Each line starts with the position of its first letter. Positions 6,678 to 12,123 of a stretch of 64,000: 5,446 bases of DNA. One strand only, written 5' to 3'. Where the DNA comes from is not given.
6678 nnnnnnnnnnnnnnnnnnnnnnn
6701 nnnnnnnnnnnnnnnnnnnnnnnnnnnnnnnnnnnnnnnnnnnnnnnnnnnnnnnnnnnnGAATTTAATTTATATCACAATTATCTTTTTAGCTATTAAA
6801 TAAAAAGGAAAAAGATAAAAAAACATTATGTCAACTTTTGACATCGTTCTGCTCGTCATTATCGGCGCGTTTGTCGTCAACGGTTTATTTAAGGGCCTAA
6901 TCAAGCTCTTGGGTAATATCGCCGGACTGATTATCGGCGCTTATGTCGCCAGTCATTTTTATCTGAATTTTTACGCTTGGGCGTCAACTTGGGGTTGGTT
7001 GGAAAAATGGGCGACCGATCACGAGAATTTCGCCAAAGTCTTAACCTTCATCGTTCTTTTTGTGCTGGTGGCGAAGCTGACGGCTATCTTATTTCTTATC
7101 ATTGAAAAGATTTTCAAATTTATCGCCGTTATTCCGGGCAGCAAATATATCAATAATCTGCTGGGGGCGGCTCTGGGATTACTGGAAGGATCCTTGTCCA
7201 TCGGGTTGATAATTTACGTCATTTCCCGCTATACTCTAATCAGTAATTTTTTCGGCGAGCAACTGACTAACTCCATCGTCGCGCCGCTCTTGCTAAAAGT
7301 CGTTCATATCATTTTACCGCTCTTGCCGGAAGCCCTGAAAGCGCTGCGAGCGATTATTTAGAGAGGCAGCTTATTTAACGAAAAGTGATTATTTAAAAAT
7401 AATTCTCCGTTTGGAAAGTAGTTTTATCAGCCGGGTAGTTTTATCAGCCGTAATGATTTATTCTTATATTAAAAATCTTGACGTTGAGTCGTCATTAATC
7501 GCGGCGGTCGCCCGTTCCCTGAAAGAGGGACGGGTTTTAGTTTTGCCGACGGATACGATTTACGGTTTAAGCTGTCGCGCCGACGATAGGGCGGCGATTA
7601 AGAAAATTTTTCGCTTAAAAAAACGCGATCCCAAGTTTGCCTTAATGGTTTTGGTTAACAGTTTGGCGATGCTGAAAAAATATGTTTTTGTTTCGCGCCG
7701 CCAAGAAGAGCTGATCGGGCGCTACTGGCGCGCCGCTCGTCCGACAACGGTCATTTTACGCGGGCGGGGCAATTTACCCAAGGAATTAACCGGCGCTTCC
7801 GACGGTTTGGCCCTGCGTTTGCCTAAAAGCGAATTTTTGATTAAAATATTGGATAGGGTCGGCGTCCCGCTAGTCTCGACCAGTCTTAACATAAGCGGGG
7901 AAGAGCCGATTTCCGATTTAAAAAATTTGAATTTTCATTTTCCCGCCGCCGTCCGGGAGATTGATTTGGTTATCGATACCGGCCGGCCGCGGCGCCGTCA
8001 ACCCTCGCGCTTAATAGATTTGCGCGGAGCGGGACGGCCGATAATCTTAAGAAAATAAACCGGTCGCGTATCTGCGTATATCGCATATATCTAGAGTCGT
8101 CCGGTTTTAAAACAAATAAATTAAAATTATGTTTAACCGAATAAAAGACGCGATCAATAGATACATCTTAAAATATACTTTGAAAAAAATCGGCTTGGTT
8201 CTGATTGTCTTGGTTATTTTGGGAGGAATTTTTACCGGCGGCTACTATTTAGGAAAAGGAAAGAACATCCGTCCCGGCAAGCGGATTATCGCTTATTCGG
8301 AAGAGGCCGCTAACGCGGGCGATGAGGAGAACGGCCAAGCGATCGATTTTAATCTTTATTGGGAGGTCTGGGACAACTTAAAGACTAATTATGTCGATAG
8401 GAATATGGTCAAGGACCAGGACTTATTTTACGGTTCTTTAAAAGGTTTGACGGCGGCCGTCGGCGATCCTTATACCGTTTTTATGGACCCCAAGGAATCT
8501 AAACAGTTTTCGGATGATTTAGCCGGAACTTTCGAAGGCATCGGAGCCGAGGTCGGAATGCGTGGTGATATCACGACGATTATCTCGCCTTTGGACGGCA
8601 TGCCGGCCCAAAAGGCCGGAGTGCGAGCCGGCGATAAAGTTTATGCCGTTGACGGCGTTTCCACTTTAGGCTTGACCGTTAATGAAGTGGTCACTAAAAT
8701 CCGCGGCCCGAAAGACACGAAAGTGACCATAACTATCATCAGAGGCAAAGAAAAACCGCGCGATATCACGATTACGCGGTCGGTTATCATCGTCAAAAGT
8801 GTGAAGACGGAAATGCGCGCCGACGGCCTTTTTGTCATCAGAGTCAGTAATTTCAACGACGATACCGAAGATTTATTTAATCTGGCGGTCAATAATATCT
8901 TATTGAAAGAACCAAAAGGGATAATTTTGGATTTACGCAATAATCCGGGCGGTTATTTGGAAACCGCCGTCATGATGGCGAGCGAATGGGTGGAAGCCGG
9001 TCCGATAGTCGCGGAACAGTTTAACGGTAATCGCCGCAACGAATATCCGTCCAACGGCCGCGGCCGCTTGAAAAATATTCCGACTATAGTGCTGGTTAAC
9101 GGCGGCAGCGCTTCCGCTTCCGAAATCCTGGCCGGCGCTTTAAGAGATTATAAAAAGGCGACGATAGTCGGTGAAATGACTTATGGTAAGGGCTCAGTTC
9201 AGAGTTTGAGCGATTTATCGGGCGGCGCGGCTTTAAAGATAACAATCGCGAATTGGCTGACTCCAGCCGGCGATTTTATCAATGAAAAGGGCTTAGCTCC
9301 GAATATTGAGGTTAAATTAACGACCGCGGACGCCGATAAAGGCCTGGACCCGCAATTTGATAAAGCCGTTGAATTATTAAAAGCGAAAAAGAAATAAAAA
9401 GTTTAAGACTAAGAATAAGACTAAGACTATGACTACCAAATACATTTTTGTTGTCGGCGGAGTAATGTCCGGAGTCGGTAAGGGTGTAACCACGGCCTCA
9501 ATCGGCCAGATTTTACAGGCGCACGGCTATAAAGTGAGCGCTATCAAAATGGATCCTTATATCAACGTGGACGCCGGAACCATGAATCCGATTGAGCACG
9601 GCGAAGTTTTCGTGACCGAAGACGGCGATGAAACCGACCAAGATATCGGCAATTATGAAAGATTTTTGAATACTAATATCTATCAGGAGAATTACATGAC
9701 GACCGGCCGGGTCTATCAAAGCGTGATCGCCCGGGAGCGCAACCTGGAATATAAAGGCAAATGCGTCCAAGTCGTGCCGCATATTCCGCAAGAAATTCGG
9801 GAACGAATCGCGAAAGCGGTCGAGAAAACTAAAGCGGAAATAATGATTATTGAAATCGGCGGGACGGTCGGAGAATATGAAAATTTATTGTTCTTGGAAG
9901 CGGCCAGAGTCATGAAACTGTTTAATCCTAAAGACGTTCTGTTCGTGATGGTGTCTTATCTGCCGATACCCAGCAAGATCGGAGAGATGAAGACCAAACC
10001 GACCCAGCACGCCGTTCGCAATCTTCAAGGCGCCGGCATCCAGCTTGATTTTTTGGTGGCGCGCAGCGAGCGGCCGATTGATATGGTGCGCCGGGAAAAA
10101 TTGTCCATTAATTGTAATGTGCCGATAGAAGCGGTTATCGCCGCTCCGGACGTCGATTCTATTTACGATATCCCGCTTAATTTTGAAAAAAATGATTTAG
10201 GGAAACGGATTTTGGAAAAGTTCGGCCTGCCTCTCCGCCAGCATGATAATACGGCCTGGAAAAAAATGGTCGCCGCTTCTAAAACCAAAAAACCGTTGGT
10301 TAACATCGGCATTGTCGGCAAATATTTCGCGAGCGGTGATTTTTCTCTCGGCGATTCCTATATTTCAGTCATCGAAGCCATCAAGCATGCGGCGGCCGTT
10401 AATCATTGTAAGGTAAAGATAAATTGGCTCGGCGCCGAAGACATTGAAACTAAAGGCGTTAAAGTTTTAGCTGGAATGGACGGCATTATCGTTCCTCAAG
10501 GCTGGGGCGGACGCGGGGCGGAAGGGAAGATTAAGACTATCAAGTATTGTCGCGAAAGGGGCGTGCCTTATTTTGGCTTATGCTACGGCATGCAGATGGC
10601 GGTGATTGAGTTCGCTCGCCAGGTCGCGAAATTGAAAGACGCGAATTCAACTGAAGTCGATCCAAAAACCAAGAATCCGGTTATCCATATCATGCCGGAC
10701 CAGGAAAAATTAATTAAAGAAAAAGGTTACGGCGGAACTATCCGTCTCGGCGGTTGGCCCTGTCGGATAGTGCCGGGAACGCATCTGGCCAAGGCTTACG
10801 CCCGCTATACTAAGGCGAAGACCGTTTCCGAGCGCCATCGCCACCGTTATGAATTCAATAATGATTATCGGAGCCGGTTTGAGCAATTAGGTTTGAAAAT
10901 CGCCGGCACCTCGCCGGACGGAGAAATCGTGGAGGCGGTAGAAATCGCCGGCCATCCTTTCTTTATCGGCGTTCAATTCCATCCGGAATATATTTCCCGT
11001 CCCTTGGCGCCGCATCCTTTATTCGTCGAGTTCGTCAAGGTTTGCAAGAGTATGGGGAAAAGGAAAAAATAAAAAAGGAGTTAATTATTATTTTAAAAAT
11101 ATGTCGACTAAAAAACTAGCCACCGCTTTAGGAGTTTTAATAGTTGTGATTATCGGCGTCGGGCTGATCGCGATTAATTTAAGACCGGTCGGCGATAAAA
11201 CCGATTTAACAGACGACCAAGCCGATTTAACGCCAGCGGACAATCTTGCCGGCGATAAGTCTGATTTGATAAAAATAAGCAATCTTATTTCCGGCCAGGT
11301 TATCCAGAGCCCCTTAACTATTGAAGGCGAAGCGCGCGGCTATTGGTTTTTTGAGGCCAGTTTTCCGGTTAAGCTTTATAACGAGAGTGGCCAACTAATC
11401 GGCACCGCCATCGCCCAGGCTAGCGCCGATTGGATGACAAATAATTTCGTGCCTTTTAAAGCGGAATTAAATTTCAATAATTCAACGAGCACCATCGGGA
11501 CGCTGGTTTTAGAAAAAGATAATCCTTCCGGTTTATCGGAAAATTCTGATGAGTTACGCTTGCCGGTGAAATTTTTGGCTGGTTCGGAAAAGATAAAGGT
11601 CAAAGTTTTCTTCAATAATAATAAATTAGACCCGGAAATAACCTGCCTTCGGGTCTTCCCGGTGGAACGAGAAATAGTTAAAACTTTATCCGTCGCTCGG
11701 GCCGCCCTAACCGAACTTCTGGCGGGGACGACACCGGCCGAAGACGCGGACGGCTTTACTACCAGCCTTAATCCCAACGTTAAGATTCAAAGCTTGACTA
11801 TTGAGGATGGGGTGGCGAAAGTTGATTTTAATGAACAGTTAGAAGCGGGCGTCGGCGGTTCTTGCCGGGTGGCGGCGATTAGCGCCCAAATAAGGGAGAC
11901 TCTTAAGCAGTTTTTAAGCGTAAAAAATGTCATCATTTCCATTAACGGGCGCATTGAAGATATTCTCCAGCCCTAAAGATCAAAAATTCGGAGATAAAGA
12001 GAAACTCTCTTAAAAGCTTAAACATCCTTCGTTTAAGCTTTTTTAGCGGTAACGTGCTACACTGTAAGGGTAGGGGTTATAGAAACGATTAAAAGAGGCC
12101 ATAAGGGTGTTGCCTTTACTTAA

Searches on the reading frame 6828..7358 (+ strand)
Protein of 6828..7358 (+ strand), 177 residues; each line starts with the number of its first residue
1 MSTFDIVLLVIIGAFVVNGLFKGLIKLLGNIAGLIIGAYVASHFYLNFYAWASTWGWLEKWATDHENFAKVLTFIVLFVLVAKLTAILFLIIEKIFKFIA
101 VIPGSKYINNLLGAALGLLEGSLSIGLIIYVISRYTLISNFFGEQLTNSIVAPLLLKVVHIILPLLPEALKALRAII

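Call 26: search_protein_families(library=pfam, proteins=[window:6828-7358:+], max_evalue=0.0001)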
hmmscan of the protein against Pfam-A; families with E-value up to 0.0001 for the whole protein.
window:6828-7358:+ (177 aa): 1 family
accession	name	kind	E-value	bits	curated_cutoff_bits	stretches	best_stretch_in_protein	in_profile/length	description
PF02674.22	Colicin_V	-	6.4e-19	68.8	29.3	1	4-158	1-142/144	Colicin V production protein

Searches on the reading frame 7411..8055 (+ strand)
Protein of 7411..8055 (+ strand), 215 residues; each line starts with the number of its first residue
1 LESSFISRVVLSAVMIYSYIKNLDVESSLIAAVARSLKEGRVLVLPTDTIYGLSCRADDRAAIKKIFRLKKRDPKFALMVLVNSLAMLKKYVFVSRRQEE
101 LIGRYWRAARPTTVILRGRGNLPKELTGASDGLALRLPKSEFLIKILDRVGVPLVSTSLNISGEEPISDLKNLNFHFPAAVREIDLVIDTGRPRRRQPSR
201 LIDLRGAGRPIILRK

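Call 26: search_protein_families(library=pfam, proteins=[window:7411-8055:+], max_evalue=0.0001)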
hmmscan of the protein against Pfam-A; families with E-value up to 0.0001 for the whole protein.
window:7411-8055:+ (215 aa): 1 family
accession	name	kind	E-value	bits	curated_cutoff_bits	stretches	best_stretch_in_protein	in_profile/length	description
PF01300.24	Sua5_yciO_yrdC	-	7.9e-39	133.4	25.1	1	37-215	3-177/178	Telomere recombination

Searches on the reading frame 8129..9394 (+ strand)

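Call 26: search_protein_families(library=pfam, proteins=[window:8129-9394:+], max_evalue=0.0001)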
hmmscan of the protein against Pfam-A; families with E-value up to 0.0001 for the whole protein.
window:8129-9394:+ (422 aa): 5 families
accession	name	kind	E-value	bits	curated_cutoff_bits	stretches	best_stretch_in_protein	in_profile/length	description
PF03572.23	Peptidase_S41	-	4.7e-45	153.6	24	1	236-395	4-165/165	Peptidase family S41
PF17820.7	PDZ_6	-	3.6e-12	46.3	27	1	153-205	4-54/54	PDZ domain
PF00595.29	PDZ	-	1.1e-08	35.7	23.2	1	137-203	11-80/81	PDZ domain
PF13180.12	PDZ_2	-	1.2e-06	29.1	27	1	138-209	3-73/80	PDZ domain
PF22694.1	CtpB_N-like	-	4.1e-05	24.4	27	1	60-121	24-83/85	Activating protease CtpB N-terminal domain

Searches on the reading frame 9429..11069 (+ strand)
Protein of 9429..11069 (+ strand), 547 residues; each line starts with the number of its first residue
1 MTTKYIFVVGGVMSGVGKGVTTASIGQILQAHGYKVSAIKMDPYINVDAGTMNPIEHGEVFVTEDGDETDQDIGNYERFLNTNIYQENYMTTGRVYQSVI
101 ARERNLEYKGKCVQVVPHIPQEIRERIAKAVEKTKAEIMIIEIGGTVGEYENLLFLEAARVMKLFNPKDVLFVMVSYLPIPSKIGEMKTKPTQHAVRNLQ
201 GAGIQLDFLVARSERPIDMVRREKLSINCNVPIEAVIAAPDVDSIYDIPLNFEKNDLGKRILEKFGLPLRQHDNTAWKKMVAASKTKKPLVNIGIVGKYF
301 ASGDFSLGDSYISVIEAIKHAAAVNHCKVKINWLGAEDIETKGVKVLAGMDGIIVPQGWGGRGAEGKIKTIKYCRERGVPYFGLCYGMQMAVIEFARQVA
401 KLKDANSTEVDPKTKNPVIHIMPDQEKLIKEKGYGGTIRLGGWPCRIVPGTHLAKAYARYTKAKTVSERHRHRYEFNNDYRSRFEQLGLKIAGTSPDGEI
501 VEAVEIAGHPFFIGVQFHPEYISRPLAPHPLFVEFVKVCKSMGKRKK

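Call 27: search_protein_families(library=pfam, proteins=[window:9429-11069:+], max_evalue=0.0001)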
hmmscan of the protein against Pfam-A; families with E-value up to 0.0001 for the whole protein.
window:9429-11069:+ (547 aa): 4 families
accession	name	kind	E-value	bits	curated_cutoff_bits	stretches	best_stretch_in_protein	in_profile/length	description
PF06418.20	CTP_synth_N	-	2.3e-107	358.8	26.1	1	4-267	1-265/265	CTP synthase N-terminus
PF00117.34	GATase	-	1.6e-36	126.2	22.8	1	309-537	4-189/190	Glutamine amidotransferase class-I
PF01656.29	CbiA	-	1.3e-08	35.3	25.4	1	9-130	3-54/125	CobQ/CobB/MinD/ParA nucleotide binding domain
PF07722.19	Peptidase_C26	-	1.4e-08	35.2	20.5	1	368-520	95-219/219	Peptidase C26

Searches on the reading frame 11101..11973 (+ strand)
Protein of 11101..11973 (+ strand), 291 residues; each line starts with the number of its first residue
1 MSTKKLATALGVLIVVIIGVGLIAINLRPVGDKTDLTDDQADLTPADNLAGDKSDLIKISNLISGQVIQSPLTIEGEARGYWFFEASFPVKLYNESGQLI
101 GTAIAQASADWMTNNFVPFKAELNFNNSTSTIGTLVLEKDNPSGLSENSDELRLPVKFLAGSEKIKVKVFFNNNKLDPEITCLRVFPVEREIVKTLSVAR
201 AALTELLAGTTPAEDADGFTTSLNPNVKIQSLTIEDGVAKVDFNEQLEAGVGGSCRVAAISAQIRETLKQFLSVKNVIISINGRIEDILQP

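Call 27: search_protein_families(library=pfam, proteins=[window:11101-11973:+], max_evalue=0.0001)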
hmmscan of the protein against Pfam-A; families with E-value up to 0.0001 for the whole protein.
window:11101-11973:+ (291 aa): 2 families
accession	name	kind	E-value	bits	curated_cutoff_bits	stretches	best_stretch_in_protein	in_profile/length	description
PF10646.14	Germane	-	1.8e-16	61.2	23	1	185-284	15-114/117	Sporulation and spore germination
PF10648.15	Gmad2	-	1.4e-09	38.6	25.7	1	58-144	3-84/86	Immunoglobulin-like domain of bacterial spore germination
